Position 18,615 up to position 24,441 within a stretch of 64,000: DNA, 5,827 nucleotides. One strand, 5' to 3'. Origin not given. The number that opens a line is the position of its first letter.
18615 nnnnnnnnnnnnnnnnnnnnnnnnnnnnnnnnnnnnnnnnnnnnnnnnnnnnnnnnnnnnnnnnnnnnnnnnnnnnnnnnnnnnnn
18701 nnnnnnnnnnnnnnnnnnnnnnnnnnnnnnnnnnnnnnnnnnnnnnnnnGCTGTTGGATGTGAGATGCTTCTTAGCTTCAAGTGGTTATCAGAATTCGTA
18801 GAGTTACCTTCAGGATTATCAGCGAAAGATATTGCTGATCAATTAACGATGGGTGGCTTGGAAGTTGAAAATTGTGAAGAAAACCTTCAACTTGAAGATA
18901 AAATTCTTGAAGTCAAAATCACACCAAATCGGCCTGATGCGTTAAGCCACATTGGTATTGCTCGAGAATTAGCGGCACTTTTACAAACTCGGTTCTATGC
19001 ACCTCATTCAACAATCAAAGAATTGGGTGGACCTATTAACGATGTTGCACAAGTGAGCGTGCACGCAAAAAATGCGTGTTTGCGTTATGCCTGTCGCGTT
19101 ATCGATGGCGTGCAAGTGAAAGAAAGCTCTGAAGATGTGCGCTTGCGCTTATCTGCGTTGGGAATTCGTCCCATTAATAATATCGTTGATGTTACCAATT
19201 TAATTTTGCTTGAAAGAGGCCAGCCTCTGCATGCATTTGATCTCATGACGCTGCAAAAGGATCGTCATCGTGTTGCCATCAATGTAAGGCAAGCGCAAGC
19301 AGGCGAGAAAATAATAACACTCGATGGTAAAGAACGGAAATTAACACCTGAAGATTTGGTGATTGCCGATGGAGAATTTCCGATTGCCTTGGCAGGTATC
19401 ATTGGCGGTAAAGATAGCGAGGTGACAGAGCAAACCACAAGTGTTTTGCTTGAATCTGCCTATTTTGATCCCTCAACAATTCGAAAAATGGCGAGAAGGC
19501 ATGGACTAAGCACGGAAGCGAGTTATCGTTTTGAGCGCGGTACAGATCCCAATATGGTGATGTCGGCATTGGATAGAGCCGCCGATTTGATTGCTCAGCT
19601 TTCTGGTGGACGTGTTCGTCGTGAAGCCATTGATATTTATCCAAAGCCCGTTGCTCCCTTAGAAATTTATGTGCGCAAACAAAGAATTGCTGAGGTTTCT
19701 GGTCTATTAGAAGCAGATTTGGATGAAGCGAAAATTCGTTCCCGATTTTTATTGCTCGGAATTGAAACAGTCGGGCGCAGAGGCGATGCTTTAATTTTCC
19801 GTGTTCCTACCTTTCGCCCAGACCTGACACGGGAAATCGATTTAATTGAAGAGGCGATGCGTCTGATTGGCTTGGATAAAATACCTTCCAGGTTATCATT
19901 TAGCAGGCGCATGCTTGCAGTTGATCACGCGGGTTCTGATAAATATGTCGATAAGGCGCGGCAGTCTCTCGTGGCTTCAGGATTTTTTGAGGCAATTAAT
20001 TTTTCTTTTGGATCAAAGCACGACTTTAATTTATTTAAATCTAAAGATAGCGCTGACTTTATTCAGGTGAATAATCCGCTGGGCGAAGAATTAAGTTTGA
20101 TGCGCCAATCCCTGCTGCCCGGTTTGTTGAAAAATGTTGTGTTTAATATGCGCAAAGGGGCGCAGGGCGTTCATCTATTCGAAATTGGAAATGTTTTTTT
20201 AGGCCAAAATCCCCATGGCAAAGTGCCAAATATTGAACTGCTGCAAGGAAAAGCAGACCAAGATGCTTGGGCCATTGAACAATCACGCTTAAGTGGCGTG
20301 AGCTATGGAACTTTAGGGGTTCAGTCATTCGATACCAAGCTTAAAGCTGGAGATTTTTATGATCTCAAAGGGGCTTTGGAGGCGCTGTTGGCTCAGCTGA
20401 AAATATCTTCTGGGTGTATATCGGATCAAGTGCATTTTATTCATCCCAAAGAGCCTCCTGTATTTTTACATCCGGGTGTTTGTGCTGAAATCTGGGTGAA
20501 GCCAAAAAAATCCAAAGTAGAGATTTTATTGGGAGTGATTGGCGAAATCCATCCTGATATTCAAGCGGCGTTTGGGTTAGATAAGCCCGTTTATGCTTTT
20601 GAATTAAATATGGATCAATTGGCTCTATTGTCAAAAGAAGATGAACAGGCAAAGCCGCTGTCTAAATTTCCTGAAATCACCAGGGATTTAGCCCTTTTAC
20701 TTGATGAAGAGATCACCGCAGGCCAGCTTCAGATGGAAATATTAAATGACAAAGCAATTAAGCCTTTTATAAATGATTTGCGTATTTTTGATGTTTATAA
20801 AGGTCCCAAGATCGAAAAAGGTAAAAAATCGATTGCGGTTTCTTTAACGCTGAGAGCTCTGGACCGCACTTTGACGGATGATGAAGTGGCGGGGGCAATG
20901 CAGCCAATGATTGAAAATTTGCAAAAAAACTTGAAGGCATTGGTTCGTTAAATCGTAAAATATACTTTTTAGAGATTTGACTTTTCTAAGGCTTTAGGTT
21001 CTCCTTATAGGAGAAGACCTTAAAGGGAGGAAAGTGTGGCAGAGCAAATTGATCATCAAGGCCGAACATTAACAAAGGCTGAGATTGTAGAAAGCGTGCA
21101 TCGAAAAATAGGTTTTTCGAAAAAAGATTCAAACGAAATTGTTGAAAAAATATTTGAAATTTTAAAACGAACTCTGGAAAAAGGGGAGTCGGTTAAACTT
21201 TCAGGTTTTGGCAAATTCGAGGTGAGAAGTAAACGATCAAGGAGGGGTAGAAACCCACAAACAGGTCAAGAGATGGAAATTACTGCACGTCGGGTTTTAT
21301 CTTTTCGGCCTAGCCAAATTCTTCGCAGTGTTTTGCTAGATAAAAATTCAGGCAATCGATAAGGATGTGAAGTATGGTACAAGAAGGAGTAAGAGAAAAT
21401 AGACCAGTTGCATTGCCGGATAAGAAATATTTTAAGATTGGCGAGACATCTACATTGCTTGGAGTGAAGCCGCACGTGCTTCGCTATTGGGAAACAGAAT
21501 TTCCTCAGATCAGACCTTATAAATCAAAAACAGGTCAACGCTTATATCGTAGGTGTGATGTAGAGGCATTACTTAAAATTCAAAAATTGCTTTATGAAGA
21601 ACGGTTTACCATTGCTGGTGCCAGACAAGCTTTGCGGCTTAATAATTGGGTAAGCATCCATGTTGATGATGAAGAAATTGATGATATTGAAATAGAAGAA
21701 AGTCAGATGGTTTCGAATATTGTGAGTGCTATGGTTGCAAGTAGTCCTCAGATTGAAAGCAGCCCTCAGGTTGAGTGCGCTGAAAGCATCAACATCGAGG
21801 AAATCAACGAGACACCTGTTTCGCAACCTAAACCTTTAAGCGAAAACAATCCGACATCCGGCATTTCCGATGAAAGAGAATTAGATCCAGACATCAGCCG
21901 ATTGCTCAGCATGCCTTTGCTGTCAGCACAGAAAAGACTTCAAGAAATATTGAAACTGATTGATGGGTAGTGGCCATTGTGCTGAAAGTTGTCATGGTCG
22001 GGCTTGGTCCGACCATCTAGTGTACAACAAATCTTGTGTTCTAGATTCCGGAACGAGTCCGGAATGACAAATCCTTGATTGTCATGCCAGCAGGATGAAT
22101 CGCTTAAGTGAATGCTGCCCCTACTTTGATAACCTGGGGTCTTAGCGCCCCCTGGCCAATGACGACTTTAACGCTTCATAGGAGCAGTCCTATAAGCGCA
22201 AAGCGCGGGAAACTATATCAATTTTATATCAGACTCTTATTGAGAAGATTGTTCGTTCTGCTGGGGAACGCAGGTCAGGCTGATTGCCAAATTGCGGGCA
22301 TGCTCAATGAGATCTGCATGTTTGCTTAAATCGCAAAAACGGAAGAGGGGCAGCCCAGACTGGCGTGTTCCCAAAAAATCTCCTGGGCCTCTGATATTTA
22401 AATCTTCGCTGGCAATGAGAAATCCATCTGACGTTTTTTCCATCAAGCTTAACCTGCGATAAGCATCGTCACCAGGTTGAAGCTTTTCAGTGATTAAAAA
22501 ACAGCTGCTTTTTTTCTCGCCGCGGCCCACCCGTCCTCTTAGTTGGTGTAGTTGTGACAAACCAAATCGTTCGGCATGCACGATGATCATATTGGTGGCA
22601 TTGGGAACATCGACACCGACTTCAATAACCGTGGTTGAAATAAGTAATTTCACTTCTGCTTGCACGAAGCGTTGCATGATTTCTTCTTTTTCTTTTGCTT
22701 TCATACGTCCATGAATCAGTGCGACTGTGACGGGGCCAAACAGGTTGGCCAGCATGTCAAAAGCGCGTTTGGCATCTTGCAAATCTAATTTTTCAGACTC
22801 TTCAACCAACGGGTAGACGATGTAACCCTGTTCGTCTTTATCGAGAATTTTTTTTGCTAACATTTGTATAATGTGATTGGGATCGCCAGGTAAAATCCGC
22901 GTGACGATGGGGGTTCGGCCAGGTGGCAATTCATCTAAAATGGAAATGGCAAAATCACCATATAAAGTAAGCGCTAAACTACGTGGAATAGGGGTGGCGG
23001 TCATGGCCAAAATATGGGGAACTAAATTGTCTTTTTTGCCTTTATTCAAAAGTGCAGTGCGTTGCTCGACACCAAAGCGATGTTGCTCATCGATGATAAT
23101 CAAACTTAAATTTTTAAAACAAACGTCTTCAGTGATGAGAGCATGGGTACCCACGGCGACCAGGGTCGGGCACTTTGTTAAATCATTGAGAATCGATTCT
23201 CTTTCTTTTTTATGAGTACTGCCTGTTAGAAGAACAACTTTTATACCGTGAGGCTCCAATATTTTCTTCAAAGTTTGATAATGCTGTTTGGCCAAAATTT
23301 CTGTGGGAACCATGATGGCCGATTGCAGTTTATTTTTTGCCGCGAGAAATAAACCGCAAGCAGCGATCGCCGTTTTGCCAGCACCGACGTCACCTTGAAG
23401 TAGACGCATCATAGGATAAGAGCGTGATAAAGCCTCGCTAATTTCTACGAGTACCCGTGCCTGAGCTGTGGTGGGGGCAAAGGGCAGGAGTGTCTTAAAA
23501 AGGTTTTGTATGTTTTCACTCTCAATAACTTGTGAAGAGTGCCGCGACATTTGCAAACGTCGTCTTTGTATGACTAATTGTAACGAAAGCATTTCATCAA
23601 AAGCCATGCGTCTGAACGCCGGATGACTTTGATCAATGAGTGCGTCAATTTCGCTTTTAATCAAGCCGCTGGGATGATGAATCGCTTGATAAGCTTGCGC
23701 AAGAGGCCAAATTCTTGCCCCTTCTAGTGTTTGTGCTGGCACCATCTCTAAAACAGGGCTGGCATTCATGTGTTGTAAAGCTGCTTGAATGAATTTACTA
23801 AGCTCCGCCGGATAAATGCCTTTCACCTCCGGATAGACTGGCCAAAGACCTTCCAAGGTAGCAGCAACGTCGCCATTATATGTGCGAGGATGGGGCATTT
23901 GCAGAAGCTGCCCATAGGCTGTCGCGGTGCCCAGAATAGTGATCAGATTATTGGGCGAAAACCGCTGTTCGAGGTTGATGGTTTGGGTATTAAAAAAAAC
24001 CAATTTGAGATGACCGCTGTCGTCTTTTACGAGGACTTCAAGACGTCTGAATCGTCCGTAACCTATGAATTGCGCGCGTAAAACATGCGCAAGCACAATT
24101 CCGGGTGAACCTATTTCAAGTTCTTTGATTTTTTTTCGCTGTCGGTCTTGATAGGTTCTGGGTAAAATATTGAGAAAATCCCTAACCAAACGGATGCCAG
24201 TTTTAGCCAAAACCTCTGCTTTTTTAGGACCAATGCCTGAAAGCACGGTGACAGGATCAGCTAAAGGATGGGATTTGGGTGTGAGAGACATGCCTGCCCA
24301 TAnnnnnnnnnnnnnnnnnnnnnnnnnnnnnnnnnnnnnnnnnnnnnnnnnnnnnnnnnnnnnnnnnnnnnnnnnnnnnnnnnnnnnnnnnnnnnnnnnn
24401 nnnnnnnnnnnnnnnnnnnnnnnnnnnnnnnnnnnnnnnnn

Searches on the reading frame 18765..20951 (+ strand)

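Call 7: search_protein_families(library=ncbifam, proteins=[window:18765-20951:+], max_evalue=0.00001)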
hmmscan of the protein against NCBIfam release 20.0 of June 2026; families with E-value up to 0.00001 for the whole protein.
window:18765-20951:+ (728 aa): 5 families
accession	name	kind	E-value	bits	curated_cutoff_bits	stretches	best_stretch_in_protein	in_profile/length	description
TIGR00472.1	pheT_bact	equivalog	1.1e-183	612.7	402.65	1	39-728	152-798/798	phenylalanine--tRNA ligase subunit beta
NF001882.0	PRK00629.5-4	equivalog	8.6e-41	140.1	527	1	38-477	153-560/725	phenylalanine--tRNA ligase subunit beta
TIGR00471.1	pheT_arch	equivalog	4.6e-34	117.8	282.65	2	305-618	281-549/551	phenylalanine--tRNA ligase subunit beta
NF001879.0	PRK00629.5-1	equivalog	1.4e-06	27.1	840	0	37-166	151-272/718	phenylalanine--tRNA ligase subunit beta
TIGR00469.1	pheS_mito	equivalog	5.7e-06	25.2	258.35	1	628-711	350-435/451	phenylalanine--tRNA ligase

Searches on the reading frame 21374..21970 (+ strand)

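Call 7: search_protein_families(library=ncbifam, proteins=[window:21374-21970:+], max_evalue=0.00001)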
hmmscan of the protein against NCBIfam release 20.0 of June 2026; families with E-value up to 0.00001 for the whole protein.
window:21374-21970:+ (198 aa): 3 families
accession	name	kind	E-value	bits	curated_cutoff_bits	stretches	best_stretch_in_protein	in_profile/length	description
NF052513.1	TransRegCarH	equivalog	7.4e-09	35.3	400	1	20-79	7-66/274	HTH-type transcriptional repressor CarH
NF047375.1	HeatShock_HspR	equivalog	5.7e-08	32.7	105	1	18-93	2-76/92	heat shock protein transcriptional repressor HspR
NF047377.1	heat_HspR_dupli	exception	5.7e-06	26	300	1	22-108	8-95/214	heat shock protein transcriptional repressor HspR, fused homodimer type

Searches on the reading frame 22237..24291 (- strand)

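Call 31: search_protein_families(library=ncbifam, proteins=[window:22237-24291:-], max_evalue=1e-10)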
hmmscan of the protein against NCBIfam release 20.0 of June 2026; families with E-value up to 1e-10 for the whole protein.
window:22237-24291:- (684 aa): 15 families
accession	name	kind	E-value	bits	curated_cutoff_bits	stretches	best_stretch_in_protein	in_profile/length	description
NF008168.0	PRK10917.2-2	equivalog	1.1e-231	771.4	718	1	7-673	106-763/795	ATP-dependent DNA helicase RecG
NF008165.0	PRK10917.1-3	equivalog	4.4e-218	726.1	711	1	10-680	6-667/692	ATP-dependent DNA helicase RecG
NF008163.0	PRK10917.1-1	equivalog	3.1e-203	676.9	796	1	11-674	8-669/692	ATP-dependent DNA helicase RecG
TIGR00643.1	recG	equivalog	6e-198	659.5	659.4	1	32-668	2-628/629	ATP-dependent DNA helicase RecG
NF008170.0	PRK10917.2-4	equivalog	5.5e-191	636.5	975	1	6-672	125-795/826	ATP-dependent DNA helicase RecG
NF008166.0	PRK10917.1-4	equivalog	7.5e-190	632.5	864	1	23-672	22-680/705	ATP-dependent DNA helicase RecG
NF008164.0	PRK10917.1-2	equivalog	9.3e-188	625.8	785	1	8-671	9-669/704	ATP-dependent DNA helicase RecG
NF008167.0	PRK10917.2-1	equivalog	1.6e-148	496.1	995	1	143-676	164-716/744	ATP-dependent DNA helicase RecG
TIGR00580.2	mfd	equivalog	3.4e-108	363.3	800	1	252-646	413-798/907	transcription-repair coupling factor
NF008169.0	PRK10917.2-3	equivalog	5.7e-98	329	555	1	23-667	6-601/610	ATP-dependent DNA helicase RecG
NF007966.0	PRK10689.1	equivalog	4.7e-73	246.4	1329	1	261-663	589-980/1148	transcription-repair coupling factor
NF010337.0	PRK13766.1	equivalog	1.8e-21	76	610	1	303-434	40-173/781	Hef nuclease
TIGR01587.1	cas3_core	equivalog_domain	2.4e-13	50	102.45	1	395-621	125-352/358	CRISPR-associated helicase Cas3'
TIGR01054.1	rgy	equivalog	1.1e-11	43.1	471.7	0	302-402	104-208/1172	reverse gyrase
TIGR00595.1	priA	equivalog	6.5e-11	41.5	230.35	0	297-410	1-109/509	replication restart helicase PriA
